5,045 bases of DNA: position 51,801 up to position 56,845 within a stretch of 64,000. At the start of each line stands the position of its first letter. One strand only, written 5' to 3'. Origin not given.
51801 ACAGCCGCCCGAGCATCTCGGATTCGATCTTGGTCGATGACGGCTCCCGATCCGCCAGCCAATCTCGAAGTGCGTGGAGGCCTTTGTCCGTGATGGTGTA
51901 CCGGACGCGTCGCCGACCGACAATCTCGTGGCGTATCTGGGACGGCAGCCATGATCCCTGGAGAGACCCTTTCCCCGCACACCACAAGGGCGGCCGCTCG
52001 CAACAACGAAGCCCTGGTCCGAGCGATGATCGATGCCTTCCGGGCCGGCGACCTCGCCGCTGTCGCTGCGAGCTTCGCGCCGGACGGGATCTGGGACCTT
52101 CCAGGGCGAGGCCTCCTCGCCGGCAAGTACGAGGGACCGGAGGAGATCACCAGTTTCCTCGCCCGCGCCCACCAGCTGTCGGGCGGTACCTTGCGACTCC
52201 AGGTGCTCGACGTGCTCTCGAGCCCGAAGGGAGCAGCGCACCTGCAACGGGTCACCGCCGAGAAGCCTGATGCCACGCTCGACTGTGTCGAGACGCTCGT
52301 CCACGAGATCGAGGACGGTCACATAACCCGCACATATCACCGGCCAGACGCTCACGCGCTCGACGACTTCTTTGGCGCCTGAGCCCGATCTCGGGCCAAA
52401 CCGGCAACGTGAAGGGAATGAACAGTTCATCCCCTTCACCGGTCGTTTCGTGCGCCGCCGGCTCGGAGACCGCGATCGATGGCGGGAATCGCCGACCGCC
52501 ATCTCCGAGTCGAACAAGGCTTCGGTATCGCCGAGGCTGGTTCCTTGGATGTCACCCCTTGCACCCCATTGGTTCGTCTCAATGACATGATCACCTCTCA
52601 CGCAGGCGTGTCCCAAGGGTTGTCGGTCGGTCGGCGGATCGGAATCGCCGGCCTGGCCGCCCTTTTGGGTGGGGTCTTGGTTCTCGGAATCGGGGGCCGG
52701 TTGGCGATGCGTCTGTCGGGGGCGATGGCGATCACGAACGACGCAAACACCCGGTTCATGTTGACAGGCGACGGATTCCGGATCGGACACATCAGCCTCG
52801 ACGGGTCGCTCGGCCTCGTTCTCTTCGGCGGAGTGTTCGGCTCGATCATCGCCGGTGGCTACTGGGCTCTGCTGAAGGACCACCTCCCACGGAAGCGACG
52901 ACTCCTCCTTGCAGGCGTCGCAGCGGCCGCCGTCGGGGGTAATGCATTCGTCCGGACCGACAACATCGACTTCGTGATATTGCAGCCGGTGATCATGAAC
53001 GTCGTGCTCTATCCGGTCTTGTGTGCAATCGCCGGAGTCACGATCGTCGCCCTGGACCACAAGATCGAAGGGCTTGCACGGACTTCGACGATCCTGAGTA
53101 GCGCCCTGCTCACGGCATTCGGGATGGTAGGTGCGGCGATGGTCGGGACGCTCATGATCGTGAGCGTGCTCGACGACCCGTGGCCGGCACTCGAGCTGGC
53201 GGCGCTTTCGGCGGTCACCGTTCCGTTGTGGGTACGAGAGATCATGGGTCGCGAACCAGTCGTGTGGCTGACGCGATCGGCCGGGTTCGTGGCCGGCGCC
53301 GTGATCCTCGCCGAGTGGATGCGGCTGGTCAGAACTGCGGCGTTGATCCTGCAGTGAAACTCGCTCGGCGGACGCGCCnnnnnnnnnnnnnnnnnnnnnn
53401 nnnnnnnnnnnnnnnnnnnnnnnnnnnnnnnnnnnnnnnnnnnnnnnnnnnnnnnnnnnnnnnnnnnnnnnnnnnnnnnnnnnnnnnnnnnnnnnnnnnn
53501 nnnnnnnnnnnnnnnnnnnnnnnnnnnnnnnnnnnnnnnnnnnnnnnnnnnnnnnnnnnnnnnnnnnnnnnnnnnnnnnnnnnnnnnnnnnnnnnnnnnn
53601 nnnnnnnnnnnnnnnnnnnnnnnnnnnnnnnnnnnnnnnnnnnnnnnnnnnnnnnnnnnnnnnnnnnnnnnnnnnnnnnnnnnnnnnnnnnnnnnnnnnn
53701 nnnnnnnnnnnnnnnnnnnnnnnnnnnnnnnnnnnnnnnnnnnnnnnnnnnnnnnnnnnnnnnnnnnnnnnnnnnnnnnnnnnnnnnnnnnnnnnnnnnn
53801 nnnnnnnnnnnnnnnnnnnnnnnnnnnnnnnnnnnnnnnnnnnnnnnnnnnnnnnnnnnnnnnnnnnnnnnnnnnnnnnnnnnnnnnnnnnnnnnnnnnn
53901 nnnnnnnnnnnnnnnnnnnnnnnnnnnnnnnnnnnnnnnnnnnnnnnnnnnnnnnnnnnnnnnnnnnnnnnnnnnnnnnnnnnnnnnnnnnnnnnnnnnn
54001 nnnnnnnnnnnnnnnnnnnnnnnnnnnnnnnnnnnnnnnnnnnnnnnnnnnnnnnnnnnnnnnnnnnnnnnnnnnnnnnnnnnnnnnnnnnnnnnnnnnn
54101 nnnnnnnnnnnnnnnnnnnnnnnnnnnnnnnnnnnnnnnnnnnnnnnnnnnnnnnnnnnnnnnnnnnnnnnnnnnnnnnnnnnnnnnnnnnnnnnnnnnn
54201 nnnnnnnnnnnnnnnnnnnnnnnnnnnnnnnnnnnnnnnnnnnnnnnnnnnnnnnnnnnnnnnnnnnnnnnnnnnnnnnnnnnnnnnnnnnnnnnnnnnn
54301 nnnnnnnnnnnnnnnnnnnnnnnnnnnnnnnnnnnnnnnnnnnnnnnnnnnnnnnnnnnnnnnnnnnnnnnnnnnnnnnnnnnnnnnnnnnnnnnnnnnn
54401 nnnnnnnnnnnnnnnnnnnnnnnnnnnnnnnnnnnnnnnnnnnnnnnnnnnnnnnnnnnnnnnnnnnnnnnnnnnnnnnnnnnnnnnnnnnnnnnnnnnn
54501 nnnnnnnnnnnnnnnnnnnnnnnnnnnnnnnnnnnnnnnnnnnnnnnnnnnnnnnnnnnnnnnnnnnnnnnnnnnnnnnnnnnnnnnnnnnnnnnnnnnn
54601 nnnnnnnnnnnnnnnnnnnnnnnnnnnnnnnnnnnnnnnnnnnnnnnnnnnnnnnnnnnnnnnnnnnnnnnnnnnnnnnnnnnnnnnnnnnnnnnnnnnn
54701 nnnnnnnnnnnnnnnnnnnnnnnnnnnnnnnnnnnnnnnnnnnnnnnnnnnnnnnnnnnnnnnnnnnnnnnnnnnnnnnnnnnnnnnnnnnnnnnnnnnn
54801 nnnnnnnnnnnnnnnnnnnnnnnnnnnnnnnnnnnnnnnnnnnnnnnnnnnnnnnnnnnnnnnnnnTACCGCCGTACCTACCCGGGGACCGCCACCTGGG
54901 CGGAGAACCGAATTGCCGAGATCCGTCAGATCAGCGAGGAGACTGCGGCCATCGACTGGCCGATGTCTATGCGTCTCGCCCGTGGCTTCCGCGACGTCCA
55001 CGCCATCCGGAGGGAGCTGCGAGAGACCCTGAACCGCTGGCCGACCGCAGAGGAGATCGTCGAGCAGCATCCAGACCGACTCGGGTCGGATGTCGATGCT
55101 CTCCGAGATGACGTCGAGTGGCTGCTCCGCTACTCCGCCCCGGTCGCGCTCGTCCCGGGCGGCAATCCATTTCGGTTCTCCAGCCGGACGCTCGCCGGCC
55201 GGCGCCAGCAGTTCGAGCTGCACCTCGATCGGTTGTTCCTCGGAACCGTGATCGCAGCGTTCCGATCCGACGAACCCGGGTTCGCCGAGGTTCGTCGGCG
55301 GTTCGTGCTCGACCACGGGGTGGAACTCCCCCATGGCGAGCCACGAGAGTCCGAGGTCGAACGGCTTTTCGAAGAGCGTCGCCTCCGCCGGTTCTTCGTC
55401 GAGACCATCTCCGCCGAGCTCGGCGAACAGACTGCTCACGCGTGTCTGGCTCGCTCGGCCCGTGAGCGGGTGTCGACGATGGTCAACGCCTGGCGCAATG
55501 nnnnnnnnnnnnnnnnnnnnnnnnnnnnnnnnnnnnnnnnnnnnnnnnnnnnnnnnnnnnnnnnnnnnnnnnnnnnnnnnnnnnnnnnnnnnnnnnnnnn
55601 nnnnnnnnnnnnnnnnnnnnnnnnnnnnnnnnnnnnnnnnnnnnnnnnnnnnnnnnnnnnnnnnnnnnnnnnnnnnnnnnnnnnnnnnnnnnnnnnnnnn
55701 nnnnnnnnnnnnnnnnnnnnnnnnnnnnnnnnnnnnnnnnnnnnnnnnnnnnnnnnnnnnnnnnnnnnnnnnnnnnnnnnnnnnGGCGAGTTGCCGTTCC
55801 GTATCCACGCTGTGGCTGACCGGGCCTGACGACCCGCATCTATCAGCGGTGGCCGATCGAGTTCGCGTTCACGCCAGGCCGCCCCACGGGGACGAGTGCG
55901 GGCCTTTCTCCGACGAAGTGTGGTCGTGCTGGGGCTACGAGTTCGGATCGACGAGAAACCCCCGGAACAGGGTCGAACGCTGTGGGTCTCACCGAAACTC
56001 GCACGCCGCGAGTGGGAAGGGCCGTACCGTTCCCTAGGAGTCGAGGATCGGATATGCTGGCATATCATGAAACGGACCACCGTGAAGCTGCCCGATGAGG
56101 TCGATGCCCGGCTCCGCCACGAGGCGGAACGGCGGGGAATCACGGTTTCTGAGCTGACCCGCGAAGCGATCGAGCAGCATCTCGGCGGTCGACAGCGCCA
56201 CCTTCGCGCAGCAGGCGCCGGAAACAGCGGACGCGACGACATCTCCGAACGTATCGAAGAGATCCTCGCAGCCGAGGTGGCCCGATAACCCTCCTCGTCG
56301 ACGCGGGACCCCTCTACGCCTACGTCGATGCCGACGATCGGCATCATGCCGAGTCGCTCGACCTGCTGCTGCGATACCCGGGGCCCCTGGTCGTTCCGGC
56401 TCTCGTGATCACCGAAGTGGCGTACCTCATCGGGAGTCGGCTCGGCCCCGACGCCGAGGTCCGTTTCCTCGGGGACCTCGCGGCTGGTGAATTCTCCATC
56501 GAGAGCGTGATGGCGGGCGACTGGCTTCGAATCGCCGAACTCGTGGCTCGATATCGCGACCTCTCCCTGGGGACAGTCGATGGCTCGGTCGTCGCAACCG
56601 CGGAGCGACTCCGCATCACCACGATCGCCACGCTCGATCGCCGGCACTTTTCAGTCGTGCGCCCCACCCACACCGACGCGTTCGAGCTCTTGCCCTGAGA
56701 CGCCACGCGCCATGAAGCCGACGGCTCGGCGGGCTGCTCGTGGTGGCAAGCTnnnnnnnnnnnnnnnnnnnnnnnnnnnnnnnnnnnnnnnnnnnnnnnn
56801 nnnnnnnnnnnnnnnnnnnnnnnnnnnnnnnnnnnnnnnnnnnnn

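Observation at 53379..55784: Accessory family-A DNA polymerase with a 3'-5' exonuclease domain, no 5' nuclease and a roughly 140-aa insertion in the fingers/palm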

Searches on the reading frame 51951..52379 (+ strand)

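Call 10: search_protein_families(library=pfam, proteins=[window:51951-52379:+], max_evalue=0.001)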
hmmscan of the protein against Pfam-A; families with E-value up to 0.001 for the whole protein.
window:51951-52379:+ (143 aa): 3 families
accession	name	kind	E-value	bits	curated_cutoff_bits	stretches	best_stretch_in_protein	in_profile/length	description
PF12680.13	SnoaL_2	-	4.3e-12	47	27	1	23-127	1-101/102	SnoaL-like domain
PF13577.12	SnoaL_4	-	3.4e-05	24.3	24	1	22-80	12-67/126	SnoaL-like domain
PF14534.12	DUF4440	-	0.00073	20.4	25.2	0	21-105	3-81/107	Domain of unknown function (DUF4440)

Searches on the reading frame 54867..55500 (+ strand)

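Call 13: search_protein_families(library=pfam, proteins=[window:54900-55500:+], max_evalue=10)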
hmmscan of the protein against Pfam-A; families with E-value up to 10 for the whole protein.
window:54900-55500:+ (200 aa): 2 families
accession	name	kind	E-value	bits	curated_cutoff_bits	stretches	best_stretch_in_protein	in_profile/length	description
PF04539.22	Sigma70_r3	-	0.054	14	25.3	1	32-55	5-28/78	Sigma-70 region 3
PF05957.18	DUF883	-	0.055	13.8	25.4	1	60-80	2-22/53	DUF883 N-terminal domain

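Call 59: predict_structure(alignment_id=A3)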
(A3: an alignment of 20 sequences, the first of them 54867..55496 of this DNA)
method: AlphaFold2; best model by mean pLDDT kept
length: 210 residues; sequences in the alignment: 20
mean_pLDDT: 93.9   pTM: 0.88
mean pLDDT of the five models: 93.9, 93.9, 93.0, 92.6, 92.2
residues with pLDDT >= 90: 174; 70-90: 32; 50-70: 4; < 50: 0
segments of 3 or more residues with pLDDT < 50: none
pLDDT, mean of each block of 10 residues (from residue 1): 89 91 97 97 96 98 95 85 97 98 91 94 98 96 95 89 95 97 98 98 79
secondary structure, 60 per line:
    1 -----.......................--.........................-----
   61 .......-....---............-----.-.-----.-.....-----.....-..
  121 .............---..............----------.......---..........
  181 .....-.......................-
elements in order: H6-28 H31-55 H61-67 H69-72 H76-87 E103-107 E113-117 H120-133 H137-150 H161-167 H171-185 H187-209

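Call 64: fold_search(model_id=the predicted structure, library=pdb)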
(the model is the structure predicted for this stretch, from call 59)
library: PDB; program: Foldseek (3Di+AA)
matches with E <= 10: 266; with E <= 0.001: 0
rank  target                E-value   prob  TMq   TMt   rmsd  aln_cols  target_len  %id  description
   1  9e87_F                3.0e-01  0.28  0.20  0.14  18.6       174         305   18  De Novo Mycobacterium tuberculosis transcription initiation pre-RPO promoter complex with open Beta' clamp (RNA Polyme (released 2025-10-01)
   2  1rp3_G                5.6e-01  0.15  0.17  0.16  16.0       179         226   16  Cocrystal structure of the flagellar sigma/anti-sigma complex, Sigma-28/FlgM (released 2004-04-06)
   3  4wav_A                5.6e-01  0.08  0.15  0.14  18.7       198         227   11  Crystal Structure of Haloquadratum walsbyi bacteriorhodopsin mutant D93N (released 2015-09-23)
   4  3lyq_A                7.8e-01  0.10  0.14  0.16  18.3       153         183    7  Crystal structure of IpgB2 from Shigella flexneri (released 2010-03-31)
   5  2xwy                  7.8e-01  0.05  0.15  0.08  14.4       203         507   14  Structure of MK-3281, a Potent Non-Nucleoside Finger-Loop Inhibitor, in complex with the Hepatitis C Virus NS5B Polymera (released 2010-12-22)
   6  9dvs_G                8.7e-01  0.15  0.24  0.23  11.1       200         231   16  CryoEM structure of Syn7942 RNAP-SigA holoenzyme (released 2025-10-15)
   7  6uu7_FFF              9.1e-01  0.16  0.21  0.16  17.8       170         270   20  E. coli sigma-S transcription initiation complex with a 6-nt RNA and an NTP ("Old" crystal soaked with UTP, CTP, ddG (released 2020-08-26)
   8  9gdo_F                9.1e-01  0.13  0.21  0.10  19.1       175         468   17  Cryo-EM structure of Vibrio cholerae RNA polymerase holoenzyme bound to an ompU promoter DNA fragment (released 2025-12-17)
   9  6z1p_Aw               9.1e-01  0.07  0.16  0.12  21.5       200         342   10  Structure of the mitochondrial ribosome from Tetrahymena thermophila (released 2020-06-24)
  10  7kin_F                9.6e-01  0.13  0.20  0.13  19.8       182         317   17  Mycobacterium tuberculosis WT RNAP transcription open promoter complex with WhiB7 promoter (released 2021-04-21)
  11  9dvu_G                1.0e+00  0.14  0.24  0.19  11.1       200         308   16  CryoEM structure of RpaA bound to PkaiBC DNA and Syn7942 RNAP-SigA holoenzyme (released 2025-10-15)
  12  9a58_A                1.0e+00  0.13  0.20  0.12  20.5       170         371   16  Integrative model of SIGA-RPOC by crosslinking MS and deep learning (released 2024-09-18)
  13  3pwx_A                1.2e+00  0.07  0.18  0.18  18.4       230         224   10  Structure of putative flagellar hook-associated protein from Vibrio parahaemolyticus (released 2011-01-19)
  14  6vvt_F                1.3e+00  0.12  0.20  0.15  18.3       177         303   19  Crystal structure of a Mycobacterium smegmatis transcription initiation complex with Rifampicin-resistant RNA polymera (released 2020-10-21)
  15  6c04_F                1.3e+00  0.14  0.23  0.16  18.3       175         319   18  Mtb RNAP Holo/RbpA/double fork DNA -closed clamp (released 2018-03-28)
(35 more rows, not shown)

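Call 67: fold_search(model_id=the predicted structure, library=viral)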
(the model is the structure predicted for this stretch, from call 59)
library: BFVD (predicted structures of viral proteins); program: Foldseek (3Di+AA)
matches with E <= 10: 286; with E <= 0.001: 0
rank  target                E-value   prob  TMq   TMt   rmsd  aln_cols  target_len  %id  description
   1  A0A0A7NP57            9.9e-02  0.30  0.23  0.12  19.0       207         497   12  Calcineurin-like phosphoesterase domain-containing protein [Lactobacillus phage LfeInf]
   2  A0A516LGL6            3.2e-01  0.12  0.17  0.05  14.4       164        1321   11  (no name in the UniProt tables at hand)
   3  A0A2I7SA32            4.7e-01  0.20  0.21  0.13  14.6       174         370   15  (no name in the UniProt tables at hand)
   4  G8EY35                7.6e-01  0.10  0.14  0.15  11.2        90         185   17  Uncharacterized protein [Synechococcus phage S-CAM8]
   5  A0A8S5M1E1            8.0e-01  0.03  0.13  0.09  21.4       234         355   14  Uncharacterized protein [Podoviridae sp. ctIi96]
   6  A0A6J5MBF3            8.5e-01  0.12  0.19  0.22  15.5       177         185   12  Uncharacterized protein [uncultured Caudovirales phage]
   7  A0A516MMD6            8.9e-01  0.14  0.15  0.30  11.6        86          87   20  (no name in the UniProt tables at hand)
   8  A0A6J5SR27            9.4e-01  0.06  0.17  0.06  19.9       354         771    9  PolA DNA polymerase I - 3'-5' exonuclease and polymerase domains [uncultured Caudovirales phage]
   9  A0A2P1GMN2            9.9e-01  0.13  0.20  0.19  11.5       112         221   11  Uncharacterized protein [Wenling thamnaconus septentrionalis filovirus]
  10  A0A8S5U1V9            9.9e-01  0.06  0.10  0.15  16.4       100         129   13  Uncharacterized protein [Siphoviridae sp. ctdHi7]
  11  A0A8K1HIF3            1.0e+00  0.07  0.13  0.09   9.9        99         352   15  RNA-directed RNA polymerase [Sichuan mosquito tombus-like virus]
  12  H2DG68                1.0e+00  0.04  0.13  0.04  18.9       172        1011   16  RNA-directed RNA polymerase [Phytophthora infestans RNA virus 3]
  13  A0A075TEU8            1.3e+00  0.10  0.21  0.17  14.9       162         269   12  Orf00052 (Fragment) [uncultured crAssphage]
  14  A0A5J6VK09            1.3e+00  0.03  0.13  0.12  24.1       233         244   11  Uncharacterized protein [Megaviridae environmental sample]
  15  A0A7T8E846            1.4e+00  0.04  0.09  0.04  16.7       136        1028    8  RNA-dependent RNA polymerase [Soybean thrips Jivi-like virus 1]
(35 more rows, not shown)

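Call 101: search_protein_families(library=pfam, alignment_id=A3, max_evalue=0.1)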
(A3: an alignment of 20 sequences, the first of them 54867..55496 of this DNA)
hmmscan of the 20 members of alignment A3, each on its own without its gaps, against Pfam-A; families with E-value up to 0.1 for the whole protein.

A. member 1, window:54867-55496:+ (210 aa): 2 families
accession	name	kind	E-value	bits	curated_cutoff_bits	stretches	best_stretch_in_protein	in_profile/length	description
PF04539.22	Sigma70_r3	-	0.057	14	25.3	0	43-66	5-28/78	Sigma-70 region 3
PF05957.18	DUF883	-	0.068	13.5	25.4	0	71-91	2-22/53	DUF883 N-terminal domain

B. families by the number of members that match (of 20 scanned): 7 families
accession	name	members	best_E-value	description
PF04539.22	Sigma70_r3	7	7.2e-05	Sigma-70 region 3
PF16177.11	ACAS_N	2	0.015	Acetyl-coenzyme A synthetase N-terminus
PF18780.6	HNH_repeat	1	0.029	Homing endonuclease associated repeat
PF12859.13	ANAPC1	1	0.036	Anaphase-promoting complex subunit 1 WD40 beta-propeller domain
PF05923.17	APC_r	1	0.048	APC repeat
PF10759.14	BPA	1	0.053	Bacterial proteasome activator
PF05957.18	DUF883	1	0.068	DUF883 N-terminal domain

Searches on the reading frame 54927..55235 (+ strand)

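Call 13: search_protein_families(library=pfam, proteins=[window:54927-55235:+], max_evalue=10)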
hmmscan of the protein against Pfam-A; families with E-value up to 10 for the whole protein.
window:54927-55235:+ (103 aa): 2 families
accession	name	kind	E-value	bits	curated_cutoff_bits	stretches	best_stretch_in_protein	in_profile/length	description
PF04539.22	Sigma70_r3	-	0.026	15.1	25.3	1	23-47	5-29/78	Sigma-70 region 3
PF05957.18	DUF883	-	0.061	13.7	25.4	1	51-71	2-22/53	DUF883 N-terminal domain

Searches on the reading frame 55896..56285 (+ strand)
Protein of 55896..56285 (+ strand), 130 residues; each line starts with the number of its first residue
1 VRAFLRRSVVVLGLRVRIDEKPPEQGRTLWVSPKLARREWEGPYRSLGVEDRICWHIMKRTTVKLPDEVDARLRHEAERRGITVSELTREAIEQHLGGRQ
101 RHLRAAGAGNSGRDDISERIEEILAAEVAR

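Call 10: search_protein_families(library=pfam, proteins=[window:55896-56285:+], max_evalue=0.001)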
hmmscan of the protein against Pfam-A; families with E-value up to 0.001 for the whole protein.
window:55896-56285:+ (130 aa): 3 families
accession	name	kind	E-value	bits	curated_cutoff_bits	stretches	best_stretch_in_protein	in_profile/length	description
PF01402.27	RHH_1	-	1.7e-09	37.7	20.5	1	60-96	1-37/39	Ribbon-helix-helix protein, copG family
PF07878.17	RHH_5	-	5e-06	26.6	26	1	58-94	1-37/43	CopG-like RHH_1 or ribbon-helix-helix domain, RHH_5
PF12651.13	RHH_3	-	9.3e-05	22.8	21.6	1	59-94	3-38/44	Ribbon-helix-helix domain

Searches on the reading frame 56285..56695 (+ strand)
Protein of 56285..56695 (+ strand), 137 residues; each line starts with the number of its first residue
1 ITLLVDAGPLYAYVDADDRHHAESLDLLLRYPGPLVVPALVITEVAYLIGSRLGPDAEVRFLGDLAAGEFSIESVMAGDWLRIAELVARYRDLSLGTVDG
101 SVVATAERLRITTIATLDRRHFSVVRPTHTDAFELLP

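Call 10: search_protein_families(library=pfam, proteins=[window:56285-56695:+], max_evalue=0.001)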
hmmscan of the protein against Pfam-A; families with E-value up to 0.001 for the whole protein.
window:56285-56695:+ (137 aa): 1 family
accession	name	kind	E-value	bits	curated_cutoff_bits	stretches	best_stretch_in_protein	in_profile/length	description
PF01850.27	PIN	-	6.4e-16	59.5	23.6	1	4-123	2-115/120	PIN domain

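Call 81: search_protein_families(library=padloc, proteins=[window:56285-56695:+], max_evalue=0.001)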
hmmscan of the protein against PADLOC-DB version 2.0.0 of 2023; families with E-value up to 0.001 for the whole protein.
window:56285-56695:+ (137 aa): 0 families
